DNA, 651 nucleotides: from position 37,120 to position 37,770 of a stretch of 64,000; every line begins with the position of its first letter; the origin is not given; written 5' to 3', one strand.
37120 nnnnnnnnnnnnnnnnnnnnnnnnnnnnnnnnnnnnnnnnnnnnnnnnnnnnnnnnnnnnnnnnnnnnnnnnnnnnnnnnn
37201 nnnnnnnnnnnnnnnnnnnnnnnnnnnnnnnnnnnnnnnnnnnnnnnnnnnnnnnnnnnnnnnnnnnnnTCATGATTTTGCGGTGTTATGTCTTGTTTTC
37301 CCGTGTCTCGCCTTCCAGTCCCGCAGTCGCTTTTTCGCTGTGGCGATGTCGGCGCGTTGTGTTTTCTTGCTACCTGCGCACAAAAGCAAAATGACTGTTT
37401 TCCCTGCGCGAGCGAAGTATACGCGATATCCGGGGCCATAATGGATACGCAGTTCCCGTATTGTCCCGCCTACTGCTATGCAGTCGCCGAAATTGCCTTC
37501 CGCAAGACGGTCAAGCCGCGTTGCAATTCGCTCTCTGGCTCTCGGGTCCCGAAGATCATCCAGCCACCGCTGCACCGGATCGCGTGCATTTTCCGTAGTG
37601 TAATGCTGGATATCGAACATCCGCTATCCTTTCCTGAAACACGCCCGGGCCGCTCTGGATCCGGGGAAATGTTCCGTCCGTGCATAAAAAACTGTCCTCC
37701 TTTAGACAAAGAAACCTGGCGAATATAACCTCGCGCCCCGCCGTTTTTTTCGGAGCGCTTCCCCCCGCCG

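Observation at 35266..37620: Unknown 433-aa gene sits exactly between two copies of a toxin-antitoxin unit, replacing most of the second toxin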

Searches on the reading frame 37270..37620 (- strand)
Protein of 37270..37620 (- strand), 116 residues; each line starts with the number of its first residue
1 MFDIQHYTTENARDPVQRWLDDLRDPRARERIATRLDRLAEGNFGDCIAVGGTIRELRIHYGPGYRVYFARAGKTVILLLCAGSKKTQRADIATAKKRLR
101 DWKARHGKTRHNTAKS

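Call 3: search_protein_families(library=pfam, proteins=[window:37270-37620:-], max_evalue=1)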
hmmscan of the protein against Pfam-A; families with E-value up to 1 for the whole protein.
window:37270-37620:- (116 aa): 3 families
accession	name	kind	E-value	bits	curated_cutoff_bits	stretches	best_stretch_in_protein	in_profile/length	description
PF05973.20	Gp49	-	8.5e-08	32.6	23.9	1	19-99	2-89/90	Phage derived protein Gp49-like (DUF891)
PF16748.10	INSC_LBD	-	0.22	11.5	27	1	14-24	4-14/47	Inscuteable LGN-binding domain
PF22055.1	MvaT_DBD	-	0.26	11.7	27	1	96-108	19-31/37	Bacterial xenogeneic silencer MvaT, C-terminal domain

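Call 4: search_protein_families(library=ncbifam, proteins=[window:37270-37620:-], max_evalue=1)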
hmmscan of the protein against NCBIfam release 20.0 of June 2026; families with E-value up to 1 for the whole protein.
window:37270-37620:- (116 aa): 1 family
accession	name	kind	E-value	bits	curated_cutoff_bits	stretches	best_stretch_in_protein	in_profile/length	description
TIGR02683.1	upstrm_HI1419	hypoth_equivalog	2.1e-34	117.8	62.85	1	11-102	4-95/95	type II toxin-antitoxin system RelE/ParE family toxin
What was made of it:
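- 37270..37620 (-): T: intact HigB1/gp49-type RelE/ParE toxin, 116 aa. Pfam PF05973 Gp49 E 8.5e-8 (calls 3, 4).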

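Call 5: search_protein_families(library=padloc, proteins=[window:37270-37620:-], max_evalue=1)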
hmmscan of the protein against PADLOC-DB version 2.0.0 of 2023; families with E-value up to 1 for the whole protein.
window:37270-37620:- (116 aa): 0 families

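Call 60: search_solved_structures(query=window:37270-37620:-, max_evalue=0.01, show_alignments=1)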
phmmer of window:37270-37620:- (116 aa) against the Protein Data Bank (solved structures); distinct sequences matched with E-value up to 0.01: 2.
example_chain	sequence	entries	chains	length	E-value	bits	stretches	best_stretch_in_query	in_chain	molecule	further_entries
7nbu_Y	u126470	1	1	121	0.00045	23.6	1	17-109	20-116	Probable endoribonuclease HigB1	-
7awk_A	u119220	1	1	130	0.00057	23.3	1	17-109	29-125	Probable endoribonuclease HigB1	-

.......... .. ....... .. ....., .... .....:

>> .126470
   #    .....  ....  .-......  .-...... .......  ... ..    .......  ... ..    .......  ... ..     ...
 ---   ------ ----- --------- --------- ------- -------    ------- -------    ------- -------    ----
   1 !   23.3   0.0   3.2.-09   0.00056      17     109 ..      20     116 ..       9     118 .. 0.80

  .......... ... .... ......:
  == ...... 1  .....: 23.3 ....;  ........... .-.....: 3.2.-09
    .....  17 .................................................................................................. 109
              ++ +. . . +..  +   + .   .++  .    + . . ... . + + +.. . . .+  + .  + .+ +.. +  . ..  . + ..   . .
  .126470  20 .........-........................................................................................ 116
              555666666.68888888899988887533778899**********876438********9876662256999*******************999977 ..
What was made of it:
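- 37270..37620 (-): Closest solved structure is M. tuberculosis HigB1, the TAC toxin (7nbu/7awk), E 4.5e-4 (call 60).
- On TIGR02683 / PF05973 gp49-HigB1 RelE/ParE toxins (for T): Inferred only, from homology to HigB1 (7nbu, E 4.5e-4; call 60).
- T matches TIGR02683 (call 4) and HigB1 structures (call 60). T's closest solved relative is the TAC toxin HigB1 (call 60).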

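Call 65: search_dna_similar(query=window:37270-37620:-, collection=plasmids, mode=protein, max_rows=12, max_evalue=1e-8)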
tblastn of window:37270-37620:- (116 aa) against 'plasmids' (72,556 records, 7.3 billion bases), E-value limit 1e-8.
Records with a match: 930; places in all: 993; records where one place covers at least 80% of the query: 509.
Best place of each record, by identity: <60% 930.
By first word of the organism name: Acinetobacter 188; Escherichia 142; Ralstonia 138; Pseudomonas 87; Piscirickettsia 36; Klebsiella 22; Burkholderia 22; uncultured 19; Vibrio 17; Salmonella 13; and 97 more.
By predicted mobility (MOB-suite, as given by PLSDB): mobilizable 361; conjugative 302; non-mobilizable 267.
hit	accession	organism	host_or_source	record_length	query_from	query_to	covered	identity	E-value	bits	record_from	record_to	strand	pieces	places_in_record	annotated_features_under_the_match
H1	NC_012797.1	Solidesulfovibrio magneticus RS-1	-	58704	4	105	88%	53.9%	7e-17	81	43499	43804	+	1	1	type II toxin-antitoxin system RelE/ParE family toxin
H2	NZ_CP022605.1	Ochrobactrum quorumnocens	cell culture,rhizosphere of potato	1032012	17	107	78%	59.6%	6e-18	114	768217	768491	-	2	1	record has no annotation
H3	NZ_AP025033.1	Aureimonas sp. SA4125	-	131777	1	105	91%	51.4%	4e-28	113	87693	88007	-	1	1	type II toxin-antitoxin system RelE/ParE family toxin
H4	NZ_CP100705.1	Salmonella enterica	Homo sapiens,stool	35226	1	107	92%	50.5%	1e-23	100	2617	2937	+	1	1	type II toxin-antitoxin system RelE/ParE family toxin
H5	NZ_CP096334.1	Providencia sp. PROV084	Clinical or host-associated ...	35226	1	107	92%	50.5%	1e-23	100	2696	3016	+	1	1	type II toxin-antitoxin system RelE/ParE family toxin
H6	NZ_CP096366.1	Providencia sp. PROV007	Clinical or host-associated ...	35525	1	107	92%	50.5%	1e-23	100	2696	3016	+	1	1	type II toxin-antitoxin system RelE/ParE family toxin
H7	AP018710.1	uncultured bacterium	-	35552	1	107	92%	50.5%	1e-23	100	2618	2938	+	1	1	addiction module killer protein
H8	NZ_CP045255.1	Proteus mirabilis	Homosapiens,stool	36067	1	107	92%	50.5%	1e-23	100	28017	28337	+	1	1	type II toxin-antitoxin system RelE/ParE family toxin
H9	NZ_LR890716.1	Escherichia coli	Homo sapiens,rectal swab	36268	1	107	92%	50.5%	1e-23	100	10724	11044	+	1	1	type II toxin-antitoxin system RelE/ParE family toxin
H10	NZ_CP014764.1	Klebsiella pneumoniae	-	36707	1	107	92%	50.5%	1e-23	100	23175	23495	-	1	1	type II toxin-antitoxin system RelE/ParE family toxin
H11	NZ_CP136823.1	Citrobacter koseri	Homo sapiens,sputum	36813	1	107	92%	50.5%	1e-23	100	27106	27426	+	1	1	type II toxin-antitoxin system RelE/ParE family toxin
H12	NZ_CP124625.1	Pseudomonas aeruginosa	Homo sapiens,Wound/Abscess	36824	1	107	92%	50.5%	1e-23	100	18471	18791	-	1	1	type II toxin-antitoxin system RelE/ParE family toxin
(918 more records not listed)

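Call 67: get_annotated_region(hit=H3, flank=1500)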
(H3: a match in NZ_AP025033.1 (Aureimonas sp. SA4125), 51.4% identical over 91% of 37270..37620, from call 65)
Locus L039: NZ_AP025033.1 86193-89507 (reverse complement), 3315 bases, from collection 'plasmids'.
description: Aureimonas sp. SA4125 plasmid pSA4125, complete sequence
organism: Aureimonas sp. SA4125 (NCBI taxid 2826993)
taxonomy: Bacteria; Pseudomonadota; Alphaproteobacteria; Hyphomicrobiales; Aurantimonadaceae; Aureimonas; Aureimonas sp. SA4125
host: -; source: -; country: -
typing (MOB-suite, as given by PLSDB): non-mobilizable; mating-pair formation MPF_T
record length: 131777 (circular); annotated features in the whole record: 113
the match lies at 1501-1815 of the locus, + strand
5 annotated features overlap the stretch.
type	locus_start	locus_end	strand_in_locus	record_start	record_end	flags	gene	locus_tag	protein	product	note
CDS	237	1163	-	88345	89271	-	-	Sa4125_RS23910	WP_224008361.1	zincin-like metallopeptidase domain-containing protein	-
CDS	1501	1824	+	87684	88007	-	-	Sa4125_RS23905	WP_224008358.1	type II toxin-antitoxin system RelE/ParE family toxin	GO:0008219 - cell death [Evidence IEA]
CDS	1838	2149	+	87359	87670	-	-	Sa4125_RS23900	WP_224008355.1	addiction module antidote protein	-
CDS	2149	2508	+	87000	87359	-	-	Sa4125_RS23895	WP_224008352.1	type II toxin-antitoxin system PemK/MazF family toxin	-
CDS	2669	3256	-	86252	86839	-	-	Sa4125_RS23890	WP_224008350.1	hypothetical protein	-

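Call 68: get_annotated_region(hit=H4, flank=1500)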
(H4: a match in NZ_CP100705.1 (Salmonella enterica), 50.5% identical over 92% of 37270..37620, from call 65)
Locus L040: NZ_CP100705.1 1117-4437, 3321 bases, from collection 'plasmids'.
description: Salmonella enterica subsp. enterica serovar Thompson strain R18.0872 plasmid pR18.0872_35k, complete sequence
organism: Salmonella enterica (NCBI taxid 600)
taxonomy: Bacteria; Pseudomonadota; Gammaproteobacteria; Enterobacterales; Enterobacteriaceae; Salmonella; Salmonella enterica
host: -; source: Homo sapiens,stool; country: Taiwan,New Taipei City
typing (MOB-suite, as given by PLSDB): mobilizable; replicon rep_cluster_435; relaxase MOBP
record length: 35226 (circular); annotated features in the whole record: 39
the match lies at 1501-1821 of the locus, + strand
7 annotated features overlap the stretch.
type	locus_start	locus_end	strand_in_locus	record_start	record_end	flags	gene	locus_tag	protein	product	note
CDS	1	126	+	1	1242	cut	-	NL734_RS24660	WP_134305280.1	replication initiator protein A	-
CDS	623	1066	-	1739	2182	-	-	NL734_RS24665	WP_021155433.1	hypothetical protein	-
CDS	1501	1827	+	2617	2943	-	-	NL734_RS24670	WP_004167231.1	type II toxin-antitoxin system RelE/ParE family toxin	-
CDS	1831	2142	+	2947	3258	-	-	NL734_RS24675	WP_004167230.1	hypothetical protein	-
CDS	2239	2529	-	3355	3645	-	-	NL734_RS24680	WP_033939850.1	hypothetical protein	-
CDS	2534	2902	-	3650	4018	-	-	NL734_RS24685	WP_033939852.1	hypothetical protein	-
CDS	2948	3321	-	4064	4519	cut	-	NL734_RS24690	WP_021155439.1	hypothetical protein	-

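Call 69: get_annotated_region(hit=H1, flank=1500)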
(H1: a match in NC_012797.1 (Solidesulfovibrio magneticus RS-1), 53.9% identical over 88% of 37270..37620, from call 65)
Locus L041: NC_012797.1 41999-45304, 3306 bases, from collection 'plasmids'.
description: Solidesulfovibrio magneticus RS-1 plasmid pDMC1, complete sequence
organism: Solidesulfovibrio magneticus RS-1 (NCBI taxid 573370)
taxonomy: Bacteria; Thermodesulfobacteriota; Desulfovibrionia; Desulfovibrionales; Desulfovibrionaceae; Solidesulfovibrio; Solidesulfovibrio magneticus; Solidesulfovibrio magneticus RS-1
host: -; source: -; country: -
typing (MOB-suite, as given by PLSDB): non-mobilizable
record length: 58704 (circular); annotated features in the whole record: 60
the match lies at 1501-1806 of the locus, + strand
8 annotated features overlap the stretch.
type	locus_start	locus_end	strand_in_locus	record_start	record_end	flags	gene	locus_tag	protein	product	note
CDS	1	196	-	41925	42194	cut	-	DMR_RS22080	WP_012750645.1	hypothetical protein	-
CDS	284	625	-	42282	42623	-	-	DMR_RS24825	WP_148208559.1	helix-turn-helix domain-containing protein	-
CDS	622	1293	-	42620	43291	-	-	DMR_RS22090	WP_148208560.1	recombinase family protein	GO:0006310 - DNA recombination [Evidence IEA]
CDS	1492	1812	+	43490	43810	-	-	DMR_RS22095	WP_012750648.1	type II toxin-antitoxin system RelE/ParE family toxin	GO:0008219 - cell death [Evidence IEA]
CDS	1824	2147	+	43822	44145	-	-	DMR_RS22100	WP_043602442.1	addiction module antidote protein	-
CDS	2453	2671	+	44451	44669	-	-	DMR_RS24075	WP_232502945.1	hypothetical protein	-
CDS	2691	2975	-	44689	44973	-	-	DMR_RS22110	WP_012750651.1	hypothetical protein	-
CDS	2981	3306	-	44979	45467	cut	-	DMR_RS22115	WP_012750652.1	hypothetical protein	-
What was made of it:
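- Closest known: Canonical two-gene TIGR02683/TIGR02684 'addiction module killer/antidote' pairs. Same: 930 plasmid records carry relatives of T. The three inspected have a gene of about 105 aa directly after the toxin, annotated 'addiction module antidote protein' in two of them (calls 65, 67-69).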

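Call 76: search_protein_families(library=phrogs, proteins=[window:37270-37620:-], max_evalue=0.01)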
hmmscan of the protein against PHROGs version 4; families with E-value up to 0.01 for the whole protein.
window:37270-37620:- (116 aa): 2 families
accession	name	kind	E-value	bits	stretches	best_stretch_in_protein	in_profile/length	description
phrog_3445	-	moron, auxiliary metabolic gene and host takeover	1.5e-31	109.6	1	6-105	3-102/103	toxin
phrog_2523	-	unknown function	5.3e-08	33.9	1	12-103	7-105/108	-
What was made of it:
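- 37270..37620 (-): PHROG 3445 'toxin' E 1.5e-31 (call 76).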
